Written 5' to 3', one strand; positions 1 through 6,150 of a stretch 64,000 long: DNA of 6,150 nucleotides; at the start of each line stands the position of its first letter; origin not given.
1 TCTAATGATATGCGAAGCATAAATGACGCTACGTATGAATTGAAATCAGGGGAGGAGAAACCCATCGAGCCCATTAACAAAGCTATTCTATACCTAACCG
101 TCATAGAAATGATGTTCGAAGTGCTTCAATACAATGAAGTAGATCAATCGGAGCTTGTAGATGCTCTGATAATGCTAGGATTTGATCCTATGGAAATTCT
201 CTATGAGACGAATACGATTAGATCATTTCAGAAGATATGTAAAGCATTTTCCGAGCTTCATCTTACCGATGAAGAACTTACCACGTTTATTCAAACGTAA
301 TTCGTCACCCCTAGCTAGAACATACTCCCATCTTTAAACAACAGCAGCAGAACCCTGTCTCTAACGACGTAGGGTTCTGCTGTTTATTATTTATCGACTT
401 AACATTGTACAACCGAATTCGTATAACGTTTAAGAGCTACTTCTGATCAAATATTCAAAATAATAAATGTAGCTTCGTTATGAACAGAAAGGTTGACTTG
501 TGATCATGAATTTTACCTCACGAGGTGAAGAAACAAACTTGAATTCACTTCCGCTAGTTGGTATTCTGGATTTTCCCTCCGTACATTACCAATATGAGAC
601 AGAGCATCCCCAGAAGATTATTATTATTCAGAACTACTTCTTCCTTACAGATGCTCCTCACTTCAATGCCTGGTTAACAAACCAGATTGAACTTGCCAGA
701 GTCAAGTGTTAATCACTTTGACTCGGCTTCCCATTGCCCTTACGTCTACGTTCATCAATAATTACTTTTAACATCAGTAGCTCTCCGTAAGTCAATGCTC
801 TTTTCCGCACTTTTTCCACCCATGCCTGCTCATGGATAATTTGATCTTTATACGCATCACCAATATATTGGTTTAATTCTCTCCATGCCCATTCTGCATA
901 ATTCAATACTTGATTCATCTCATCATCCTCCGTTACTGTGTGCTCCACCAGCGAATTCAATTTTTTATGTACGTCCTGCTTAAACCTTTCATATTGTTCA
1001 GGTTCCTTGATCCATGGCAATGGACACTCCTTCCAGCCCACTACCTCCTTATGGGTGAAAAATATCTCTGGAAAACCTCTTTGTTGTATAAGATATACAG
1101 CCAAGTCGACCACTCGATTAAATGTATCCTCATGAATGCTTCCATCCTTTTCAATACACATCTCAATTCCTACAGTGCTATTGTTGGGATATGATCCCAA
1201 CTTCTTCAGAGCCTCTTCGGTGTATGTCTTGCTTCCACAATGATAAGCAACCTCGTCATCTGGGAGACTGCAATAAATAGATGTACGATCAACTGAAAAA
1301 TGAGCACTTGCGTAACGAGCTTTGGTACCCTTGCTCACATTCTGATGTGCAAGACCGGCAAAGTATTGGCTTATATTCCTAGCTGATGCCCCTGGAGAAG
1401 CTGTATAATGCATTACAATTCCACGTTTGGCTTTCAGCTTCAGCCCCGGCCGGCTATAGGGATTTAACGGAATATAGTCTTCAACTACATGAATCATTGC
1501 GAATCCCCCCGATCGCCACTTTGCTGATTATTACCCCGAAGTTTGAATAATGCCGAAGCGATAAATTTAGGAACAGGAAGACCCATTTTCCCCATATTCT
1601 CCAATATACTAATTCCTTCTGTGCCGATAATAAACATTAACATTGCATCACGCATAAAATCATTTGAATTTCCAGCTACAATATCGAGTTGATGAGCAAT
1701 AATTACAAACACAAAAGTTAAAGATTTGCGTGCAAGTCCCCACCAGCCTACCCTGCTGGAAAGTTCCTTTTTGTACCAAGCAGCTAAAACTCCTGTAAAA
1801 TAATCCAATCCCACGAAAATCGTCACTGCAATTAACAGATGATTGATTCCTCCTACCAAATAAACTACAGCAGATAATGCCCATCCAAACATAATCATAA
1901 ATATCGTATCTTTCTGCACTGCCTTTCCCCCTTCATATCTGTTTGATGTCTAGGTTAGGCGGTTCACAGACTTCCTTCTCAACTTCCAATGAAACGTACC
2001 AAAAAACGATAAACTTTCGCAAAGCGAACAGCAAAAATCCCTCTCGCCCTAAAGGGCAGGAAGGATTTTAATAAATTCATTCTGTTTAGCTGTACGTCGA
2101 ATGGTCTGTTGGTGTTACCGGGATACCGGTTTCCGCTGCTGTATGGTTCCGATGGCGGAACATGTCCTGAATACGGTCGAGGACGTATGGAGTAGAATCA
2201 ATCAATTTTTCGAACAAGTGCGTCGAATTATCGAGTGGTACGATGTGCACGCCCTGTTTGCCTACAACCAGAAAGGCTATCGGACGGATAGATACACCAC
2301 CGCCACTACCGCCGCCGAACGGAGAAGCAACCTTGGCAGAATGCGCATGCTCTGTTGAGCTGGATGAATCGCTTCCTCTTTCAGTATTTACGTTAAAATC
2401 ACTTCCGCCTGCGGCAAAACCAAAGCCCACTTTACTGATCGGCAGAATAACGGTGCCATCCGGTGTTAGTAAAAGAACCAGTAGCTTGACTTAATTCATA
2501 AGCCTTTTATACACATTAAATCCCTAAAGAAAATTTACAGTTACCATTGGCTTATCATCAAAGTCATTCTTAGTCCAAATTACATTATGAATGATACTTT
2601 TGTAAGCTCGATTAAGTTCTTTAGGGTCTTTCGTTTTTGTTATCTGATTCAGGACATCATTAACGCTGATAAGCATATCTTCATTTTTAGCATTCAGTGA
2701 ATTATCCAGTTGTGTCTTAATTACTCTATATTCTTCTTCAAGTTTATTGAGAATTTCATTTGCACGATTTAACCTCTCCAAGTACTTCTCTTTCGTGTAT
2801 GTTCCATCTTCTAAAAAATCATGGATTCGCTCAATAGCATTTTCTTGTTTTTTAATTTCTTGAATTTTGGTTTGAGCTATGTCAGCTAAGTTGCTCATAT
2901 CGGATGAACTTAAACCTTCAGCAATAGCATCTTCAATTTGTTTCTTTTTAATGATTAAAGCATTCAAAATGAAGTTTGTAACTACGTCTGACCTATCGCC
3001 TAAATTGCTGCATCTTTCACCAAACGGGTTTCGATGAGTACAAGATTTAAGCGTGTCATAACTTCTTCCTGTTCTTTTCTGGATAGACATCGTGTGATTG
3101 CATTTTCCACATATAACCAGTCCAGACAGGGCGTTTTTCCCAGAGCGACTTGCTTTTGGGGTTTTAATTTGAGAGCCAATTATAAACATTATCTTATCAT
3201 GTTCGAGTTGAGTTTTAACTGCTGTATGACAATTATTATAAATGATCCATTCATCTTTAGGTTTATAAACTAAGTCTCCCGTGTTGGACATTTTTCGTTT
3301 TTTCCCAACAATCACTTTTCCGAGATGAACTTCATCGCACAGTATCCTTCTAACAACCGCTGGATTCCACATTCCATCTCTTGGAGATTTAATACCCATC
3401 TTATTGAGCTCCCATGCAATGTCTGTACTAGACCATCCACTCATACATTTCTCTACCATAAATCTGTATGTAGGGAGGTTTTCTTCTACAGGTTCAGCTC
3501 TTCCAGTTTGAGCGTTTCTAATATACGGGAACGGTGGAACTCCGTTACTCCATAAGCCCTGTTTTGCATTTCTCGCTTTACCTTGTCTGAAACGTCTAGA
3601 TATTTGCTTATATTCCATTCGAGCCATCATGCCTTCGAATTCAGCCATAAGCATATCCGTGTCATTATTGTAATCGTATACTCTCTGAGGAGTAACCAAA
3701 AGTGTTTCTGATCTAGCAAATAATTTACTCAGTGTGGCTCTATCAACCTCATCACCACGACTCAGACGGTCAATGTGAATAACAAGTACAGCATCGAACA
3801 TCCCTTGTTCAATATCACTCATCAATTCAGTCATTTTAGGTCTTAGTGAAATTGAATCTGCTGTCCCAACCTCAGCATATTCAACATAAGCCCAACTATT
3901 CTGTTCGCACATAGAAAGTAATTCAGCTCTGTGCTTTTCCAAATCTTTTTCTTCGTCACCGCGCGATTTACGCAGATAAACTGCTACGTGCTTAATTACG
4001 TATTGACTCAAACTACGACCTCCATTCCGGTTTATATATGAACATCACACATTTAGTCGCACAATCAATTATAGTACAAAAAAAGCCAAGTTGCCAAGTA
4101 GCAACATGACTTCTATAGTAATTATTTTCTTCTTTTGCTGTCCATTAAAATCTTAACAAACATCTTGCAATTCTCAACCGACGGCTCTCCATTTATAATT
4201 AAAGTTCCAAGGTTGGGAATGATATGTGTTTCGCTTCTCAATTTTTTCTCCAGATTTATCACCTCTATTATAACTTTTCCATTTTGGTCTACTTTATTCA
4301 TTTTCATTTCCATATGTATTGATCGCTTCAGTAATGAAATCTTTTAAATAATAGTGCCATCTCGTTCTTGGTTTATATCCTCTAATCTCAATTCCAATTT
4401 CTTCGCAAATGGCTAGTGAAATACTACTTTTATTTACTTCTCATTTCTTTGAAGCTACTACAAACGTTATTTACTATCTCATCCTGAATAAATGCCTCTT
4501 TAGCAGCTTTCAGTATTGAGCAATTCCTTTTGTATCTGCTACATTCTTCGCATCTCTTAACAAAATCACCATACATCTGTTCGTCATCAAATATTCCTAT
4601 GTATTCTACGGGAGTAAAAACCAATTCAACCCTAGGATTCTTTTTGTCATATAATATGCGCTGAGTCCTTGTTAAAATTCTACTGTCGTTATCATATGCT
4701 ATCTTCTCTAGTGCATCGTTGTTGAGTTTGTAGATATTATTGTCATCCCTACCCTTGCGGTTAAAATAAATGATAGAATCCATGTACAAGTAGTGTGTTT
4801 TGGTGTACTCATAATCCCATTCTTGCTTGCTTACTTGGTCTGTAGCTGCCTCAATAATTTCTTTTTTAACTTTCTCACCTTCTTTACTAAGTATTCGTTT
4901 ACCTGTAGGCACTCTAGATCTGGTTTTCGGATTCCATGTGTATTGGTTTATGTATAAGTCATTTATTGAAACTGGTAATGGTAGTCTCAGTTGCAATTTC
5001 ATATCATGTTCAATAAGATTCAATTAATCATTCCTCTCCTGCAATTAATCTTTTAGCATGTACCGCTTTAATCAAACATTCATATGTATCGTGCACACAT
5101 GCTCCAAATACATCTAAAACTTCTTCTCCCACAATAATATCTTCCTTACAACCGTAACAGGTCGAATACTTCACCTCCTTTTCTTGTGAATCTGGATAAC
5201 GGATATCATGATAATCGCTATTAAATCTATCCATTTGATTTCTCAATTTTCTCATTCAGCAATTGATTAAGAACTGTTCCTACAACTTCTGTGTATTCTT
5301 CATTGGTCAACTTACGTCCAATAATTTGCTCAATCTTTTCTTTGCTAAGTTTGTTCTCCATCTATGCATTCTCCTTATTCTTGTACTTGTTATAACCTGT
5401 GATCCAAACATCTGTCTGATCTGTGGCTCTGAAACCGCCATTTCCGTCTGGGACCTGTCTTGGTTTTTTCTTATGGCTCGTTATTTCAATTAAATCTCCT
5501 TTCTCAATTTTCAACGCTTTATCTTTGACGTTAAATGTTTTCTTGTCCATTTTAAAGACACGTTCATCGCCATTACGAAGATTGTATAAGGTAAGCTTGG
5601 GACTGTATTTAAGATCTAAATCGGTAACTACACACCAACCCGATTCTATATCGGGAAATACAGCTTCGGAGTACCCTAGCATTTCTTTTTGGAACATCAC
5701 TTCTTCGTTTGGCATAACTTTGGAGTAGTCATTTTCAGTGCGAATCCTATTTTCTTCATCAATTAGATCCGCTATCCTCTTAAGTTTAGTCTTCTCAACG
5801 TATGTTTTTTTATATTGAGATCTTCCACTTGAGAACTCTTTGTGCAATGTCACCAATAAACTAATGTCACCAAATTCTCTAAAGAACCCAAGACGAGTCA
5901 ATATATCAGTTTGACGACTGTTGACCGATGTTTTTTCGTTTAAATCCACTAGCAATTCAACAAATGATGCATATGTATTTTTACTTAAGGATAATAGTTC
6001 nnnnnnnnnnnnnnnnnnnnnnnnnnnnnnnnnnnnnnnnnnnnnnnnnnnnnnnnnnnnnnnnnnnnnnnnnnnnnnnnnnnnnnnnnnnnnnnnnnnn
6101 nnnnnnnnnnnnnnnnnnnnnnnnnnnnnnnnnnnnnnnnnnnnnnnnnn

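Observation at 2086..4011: Serine-integrase junction inside a ytfJ/GerW-family sporulation gene: the element carries a replacement 3' portion of the target gene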

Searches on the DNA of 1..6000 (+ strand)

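Call 3: search_dna_similar(query=window:1-6000:+, collection=phages, mode=near, max_rows=30)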
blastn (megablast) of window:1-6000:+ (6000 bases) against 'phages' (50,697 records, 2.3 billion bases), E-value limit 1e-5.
No match.

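Call 6: search_dna_similar(query=window:1-6000:+, collection=phages, mode=distant, max_rows=30)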
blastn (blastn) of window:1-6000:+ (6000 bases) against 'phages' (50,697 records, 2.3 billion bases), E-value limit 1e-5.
No match.
